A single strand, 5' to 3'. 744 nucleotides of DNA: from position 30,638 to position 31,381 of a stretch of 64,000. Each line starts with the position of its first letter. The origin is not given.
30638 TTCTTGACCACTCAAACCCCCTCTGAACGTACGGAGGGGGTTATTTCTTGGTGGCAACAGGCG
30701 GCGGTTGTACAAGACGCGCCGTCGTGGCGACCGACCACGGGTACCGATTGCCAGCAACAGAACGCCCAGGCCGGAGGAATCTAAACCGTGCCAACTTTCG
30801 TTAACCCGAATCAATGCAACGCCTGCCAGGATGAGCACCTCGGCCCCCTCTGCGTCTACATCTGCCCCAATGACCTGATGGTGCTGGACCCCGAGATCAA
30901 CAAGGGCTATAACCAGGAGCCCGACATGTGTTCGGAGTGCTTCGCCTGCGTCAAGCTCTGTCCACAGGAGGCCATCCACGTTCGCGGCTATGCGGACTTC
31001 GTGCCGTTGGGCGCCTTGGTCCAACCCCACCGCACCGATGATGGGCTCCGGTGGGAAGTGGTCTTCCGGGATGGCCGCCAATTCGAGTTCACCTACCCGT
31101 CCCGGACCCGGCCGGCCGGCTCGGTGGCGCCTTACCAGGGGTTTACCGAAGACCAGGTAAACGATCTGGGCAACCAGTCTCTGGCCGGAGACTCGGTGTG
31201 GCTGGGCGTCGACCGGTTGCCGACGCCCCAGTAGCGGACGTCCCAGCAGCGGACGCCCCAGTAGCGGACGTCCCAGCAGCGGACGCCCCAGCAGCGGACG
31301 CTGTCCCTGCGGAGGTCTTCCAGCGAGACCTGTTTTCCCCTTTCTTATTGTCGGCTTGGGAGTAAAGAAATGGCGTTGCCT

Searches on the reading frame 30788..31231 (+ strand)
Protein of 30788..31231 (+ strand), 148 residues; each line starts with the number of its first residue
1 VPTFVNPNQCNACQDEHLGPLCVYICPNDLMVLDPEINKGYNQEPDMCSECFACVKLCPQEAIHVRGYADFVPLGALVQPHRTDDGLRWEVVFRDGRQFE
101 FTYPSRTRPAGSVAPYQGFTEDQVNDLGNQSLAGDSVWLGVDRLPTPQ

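Call 89: search_protein_families(library=pfam, proteins=[window:30788-31231:+], max_evalue=0.00001)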
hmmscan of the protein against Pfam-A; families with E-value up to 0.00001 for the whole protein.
window:30788-31231:+ (148 aa): 2 families
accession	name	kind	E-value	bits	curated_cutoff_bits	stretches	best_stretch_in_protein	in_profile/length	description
PF12139.13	APS-reductase_C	-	9.4e-22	77.5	25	1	65-145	1-81/82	Adenosine-5'-phosphosulfate reductase beta subunit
PF12838.12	Fer4_7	-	5.9e-06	27.1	27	0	9-62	1-52/52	4Fe-4S dicluster domain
